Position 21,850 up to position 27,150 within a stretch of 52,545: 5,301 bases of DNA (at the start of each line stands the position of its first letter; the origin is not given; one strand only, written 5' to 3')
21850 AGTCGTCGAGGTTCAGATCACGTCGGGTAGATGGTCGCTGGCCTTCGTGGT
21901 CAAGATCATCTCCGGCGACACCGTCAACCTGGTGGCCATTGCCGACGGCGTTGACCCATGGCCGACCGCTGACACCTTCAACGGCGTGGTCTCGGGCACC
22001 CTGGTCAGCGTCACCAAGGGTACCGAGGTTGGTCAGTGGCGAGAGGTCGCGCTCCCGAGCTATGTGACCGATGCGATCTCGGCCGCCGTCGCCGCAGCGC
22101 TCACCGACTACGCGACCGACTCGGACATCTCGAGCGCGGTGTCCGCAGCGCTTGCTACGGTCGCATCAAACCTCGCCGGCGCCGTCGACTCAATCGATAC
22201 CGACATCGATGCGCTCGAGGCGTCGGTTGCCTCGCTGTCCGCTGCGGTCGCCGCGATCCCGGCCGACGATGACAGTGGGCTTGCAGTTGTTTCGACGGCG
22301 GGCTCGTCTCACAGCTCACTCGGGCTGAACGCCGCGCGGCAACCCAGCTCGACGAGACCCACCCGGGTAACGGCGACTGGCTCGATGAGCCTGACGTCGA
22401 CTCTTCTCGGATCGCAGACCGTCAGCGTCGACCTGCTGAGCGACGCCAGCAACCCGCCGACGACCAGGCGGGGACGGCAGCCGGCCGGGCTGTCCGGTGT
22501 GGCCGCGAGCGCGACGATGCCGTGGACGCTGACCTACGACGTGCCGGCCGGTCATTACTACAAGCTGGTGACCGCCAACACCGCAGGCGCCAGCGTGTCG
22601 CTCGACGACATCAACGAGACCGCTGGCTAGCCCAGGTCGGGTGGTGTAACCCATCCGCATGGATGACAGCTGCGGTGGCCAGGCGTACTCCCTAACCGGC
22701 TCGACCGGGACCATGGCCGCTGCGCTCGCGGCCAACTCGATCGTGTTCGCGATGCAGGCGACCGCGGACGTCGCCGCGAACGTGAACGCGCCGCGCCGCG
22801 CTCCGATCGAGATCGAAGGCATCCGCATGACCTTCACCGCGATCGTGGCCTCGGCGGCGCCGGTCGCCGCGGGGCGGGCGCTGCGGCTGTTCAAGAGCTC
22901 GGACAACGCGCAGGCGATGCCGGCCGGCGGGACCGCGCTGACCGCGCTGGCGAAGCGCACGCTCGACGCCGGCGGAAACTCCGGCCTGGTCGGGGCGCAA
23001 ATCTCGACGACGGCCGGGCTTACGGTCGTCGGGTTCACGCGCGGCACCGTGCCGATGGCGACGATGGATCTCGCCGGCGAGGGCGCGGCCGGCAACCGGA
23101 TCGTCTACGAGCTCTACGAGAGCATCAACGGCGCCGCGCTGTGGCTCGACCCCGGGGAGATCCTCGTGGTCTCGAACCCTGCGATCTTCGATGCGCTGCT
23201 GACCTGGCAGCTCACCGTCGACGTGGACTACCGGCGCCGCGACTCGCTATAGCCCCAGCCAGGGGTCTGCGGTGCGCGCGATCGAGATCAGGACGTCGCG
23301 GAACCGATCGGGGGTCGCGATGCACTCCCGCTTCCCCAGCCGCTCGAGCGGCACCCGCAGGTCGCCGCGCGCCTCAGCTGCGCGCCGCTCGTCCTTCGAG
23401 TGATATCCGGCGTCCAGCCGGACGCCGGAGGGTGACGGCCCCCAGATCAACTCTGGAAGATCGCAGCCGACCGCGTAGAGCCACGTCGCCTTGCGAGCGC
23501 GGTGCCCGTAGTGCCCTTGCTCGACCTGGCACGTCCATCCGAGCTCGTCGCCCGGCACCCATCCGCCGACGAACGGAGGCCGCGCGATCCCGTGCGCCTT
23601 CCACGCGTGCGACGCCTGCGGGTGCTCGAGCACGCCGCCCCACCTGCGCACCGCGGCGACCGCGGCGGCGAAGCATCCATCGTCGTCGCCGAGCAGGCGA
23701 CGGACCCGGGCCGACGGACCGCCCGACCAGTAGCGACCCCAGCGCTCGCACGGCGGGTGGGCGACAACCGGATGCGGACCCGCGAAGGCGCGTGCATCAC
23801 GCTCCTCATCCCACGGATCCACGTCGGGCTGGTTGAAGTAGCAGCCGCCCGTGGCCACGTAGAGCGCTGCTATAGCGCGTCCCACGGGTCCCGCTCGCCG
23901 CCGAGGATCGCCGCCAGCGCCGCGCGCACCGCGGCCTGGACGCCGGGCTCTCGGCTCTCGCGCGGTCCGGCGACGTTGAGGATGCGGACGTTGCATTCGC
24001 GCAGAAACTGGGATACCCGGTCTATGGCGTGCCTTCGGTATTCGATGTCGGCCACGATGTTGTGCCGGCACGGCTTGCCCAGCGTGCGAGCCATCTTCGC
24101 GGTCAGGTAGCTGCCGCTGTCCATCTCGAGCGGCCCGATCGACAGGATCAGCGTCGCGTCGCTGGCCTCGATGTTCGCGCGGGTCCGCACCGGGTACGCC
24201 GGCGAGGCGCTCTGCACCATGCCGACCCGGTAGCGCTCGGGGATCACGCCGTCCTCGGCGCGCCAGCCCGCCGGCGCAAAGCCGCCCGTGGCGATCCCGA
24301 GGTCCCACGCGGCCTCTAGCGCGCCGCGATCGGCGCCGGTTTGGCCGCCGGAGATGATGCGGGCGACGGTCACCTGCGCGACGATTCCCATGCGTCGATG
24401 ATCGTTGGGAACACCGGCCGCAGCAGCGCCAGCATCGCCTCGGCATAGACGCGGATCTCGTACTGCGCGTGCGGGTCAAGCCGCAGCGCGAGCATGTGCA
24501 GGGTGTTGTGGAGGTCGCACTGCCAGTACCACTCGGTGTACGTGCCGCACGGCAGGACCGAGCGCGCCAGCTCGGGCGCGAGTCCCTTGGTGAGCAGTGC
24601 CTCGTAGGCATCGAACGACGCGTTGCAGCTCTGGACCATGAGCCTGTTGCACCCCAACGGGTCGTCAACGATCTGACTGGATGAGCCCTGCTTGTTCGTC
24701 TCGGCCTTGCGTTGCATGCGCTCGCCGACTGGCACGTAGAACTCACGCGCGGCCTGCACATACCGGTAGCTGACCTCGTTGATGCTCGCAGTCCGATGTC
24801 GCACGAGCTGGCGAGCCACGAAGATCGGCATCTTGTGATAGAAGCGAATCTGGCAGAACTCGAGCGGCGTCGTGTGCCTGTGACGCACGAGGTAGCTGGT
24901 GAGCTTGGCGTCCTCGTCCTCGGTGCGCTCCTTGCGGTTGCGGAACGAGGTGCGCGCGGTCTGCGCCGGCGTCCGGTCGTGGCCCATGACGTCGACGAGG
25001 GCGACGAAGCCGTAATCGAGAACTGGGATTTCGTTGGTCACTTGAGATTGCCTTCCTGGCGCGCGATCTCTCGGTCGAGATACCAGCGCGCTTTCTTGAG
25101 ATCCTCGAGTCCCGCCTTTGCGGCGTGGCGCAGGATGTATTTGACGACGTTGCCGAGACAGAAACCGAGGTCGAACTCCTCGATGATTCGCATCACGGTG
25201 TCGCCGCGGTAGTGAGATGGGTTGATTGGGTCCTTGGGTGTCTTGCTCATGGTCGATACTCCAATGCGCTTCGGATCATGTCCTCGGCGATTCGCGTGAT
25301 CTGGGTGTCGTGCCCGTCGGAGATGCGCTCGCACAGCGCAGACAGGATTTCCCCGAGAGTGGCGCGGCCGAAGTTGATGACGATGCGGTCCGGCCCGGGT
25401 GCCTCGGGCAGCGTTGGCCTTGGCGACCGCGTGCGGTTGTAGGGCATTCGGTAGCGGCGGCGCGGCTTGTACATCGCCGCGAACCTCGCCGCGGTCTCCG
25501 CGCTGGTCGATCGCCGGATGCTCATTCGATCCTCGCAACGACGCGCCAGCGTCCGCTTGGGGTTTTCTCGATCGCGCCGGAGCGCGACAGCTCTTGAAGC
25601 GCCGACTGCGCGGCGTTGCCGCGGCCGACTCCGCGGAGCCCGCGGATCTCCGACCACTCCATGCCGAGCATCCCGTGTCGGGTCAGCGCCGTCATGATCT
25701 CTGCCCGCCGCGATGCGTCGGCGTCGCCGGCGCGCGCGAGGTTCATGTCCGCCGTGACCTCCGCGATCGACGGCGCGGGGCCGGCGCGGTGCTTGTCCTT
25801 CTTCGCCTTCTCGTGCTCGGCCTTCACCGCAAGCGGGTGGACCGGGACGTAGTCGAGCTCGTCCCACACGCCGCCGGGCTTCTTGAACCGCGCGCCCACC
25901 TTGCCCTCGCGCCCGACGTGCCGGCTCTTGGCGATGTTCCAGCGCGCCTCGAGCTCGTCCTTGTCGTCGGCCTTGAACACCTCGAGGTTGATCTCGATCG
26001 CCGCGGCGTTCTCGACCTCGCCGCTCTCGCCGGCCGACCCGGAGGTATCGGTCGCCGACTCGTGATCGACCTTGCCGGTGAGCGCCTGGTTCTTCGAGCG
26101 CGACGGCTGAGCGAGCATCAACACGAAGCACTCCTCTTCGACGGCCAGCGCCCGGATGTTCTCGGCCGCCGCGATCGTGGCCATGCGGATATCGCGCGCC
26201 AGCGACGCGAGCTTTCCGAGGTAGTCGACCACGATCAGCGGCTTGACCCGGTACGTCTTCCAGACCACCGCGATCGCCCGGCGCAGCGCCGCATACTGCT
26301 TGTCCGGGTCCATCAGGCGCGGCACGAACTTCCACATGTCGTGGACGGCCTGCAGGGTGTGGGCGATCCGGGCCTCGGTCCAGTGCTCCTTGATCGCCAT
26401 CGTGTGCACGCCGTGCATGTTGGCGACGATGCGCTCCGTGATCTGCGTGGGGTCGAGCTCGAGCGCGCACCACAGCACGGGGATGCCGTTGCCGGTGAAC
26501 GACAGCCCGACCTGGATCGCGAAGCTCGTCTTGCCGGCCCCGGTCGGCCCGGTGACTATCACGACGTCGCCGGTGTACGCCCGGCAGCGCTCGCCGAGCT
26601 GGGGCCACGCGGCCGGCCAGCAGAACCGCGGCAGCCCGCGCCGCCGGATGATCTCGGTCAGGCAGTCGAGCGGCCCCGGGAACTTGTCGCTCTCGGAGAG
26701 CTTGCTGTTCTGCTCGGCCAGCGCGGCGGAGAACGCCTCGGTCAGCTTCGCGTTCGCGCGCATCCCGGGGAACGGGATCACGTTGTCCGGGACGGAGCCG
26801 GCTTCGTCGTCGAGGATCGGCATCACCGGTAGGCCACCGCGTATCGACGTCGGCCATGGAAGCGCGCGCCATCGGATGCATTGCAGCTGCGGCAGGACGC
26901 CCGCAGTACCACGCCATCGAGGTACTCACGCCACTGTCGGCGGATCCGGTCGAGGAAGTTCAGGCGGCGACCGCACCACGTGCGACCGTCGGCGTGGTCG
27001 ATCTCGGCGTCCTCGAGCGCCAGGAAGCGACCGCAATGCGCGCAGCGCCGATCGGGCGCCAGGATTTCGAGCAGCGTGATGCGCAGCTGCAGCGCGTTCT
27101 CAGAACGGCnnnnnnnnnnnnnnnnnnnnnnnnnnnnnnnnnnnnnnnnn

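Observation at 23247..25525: Nucleotide-centred operon segment: ThyX, a stand-alone YpsA-type SLOG protein and a minimal PPC-motif protein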

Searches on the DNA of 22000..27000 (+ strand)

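Call 12: search_dna_similar(query=window:22000-27000:+, collection=phages, mode=near, max_rows=15)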
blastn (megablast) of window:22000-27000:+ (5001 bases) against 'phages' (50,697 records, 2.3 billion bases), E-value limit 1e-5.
No match.

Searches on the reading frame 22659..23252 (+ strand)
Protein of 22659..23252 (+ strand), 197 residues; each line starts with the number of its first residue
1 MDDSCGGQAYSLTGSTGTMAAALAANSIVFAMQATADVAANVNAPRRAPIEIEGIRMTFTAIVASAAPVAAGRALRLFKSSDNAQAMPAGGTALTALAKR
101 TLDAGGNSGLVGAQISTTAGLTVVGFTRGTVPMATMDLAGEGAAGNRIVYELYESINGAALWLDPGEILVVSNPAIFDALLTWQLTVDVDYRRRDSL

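Call 50: search_protein_families(library=pfam, proteins=[window:22659-23252:+], max_evalue=0.01)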
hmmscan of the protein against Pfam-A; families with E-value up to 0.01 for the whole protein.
window:22659-23252:+ (197 aa): 1 family
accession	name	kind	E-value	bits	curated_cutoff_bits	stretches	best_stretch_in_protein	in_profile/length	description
PF00676.26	E1_dh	-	0.0011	18.4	22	1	99-173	91-160/300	Dehydrogenase E1 component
